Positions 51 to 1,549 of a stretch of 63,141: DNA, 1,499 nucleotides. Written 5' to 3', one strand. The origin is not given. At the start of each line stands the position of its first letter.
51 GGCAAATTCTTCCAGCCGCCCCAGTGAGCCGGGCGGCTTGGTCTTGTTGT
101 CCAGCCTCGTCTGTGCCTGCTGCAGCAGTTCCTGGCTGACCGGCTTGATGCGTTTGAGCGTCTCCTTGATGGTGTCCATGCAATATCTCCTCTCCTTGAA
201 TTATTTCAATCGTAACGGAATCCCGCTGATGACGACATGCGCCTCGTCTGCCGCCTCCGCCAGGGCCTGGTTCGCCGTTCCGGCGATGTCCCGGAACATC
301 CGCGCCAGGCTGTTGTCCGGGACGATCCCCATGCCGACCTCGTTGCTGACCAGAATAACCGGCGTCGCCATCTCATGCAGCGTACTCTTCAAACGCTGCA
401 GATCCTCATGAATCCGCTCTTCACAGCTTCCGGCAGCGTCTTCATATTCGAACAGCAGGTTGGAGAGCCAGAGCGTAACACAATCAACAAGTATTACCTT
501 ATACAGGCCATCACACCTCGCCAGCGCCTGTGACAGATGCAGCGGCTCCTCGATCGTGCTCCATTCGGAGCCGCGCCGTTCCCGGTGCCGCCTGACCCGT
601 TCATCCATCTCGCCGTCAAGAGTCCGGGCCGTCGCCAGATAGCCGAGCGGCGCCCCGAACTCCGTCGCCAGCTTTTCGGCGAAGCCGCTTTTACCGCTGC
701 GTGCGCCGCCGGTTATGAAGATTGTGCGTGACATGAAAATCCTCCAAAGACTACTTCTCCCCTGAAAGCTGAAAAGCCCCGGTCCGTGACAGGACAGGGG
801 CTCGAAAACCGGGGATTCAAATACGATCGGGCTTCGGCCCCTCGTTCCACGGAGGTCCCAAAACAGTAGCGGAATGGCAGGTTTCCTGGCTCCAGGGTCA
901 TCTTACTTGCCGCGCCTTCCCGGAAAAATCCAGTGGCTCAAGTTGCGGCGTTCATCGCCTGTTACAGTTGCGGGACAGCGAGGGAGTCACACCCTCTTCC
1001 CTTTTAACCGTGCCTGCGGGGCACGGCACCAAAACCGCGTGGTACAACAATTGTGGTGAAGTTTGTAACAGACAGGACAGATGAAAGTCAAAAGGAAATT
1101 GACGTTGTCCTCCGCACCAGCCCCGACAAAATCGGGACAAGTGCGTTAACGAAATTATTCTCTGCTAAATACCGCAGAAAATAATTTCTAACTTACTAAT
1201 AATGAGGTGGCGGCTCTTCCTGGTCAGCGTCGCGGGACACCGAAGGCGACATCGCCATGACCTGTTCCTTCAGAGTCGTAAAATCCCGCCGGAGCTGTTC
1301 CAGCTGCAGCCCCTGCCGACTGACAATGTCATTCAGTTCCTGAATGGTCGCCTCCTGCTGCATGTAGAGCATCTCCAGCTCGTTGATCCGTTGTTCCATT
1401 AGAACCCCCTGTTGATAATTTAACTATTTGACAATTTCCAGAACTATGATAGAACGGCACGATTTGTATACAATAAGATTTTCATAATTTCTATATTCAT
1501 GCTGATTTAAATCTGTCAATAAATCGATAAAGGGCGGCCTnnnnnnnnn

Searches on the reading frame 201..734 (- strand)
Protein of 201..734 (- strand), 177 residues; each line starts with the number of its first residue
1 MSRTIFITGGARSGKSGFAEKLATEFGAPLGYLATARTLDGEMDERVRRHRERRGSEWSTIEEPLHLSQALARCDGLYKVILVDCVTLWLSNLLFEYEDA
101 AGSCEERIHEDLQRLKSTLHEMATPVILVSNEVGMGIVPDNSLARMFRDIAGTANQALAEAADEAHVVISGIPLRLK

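Call 76: search_protein_families(library=pfam, proteins=[window:201-734:-], max_evalue=0.001)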
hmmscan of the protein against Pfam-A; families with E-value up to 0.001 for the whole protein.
window:201-734:- (177 aa): 1 family
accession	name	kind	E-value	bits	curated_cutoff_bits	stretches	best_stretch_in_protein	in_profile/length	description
PF02283.22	CobU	-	2.1e-64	216.5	27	1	5-176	1-168/168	Cobinamide kinase / cobinamide phosphate guanyltransferase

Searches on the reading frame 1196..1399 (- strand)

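Call 76: search_protein_families(library=pfam, proteins=[window:1196-1399:-], max_evalue=0.001)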
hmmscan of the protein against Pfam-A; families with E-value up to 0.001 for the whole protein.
window:1196-1399:- (67 aa): 1 family
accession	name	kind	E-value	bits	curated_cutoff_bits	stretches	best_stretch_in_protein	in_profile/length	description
PF04102.17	SlyX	-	6.5e-20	72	30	1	1-67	1-67/67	SlyX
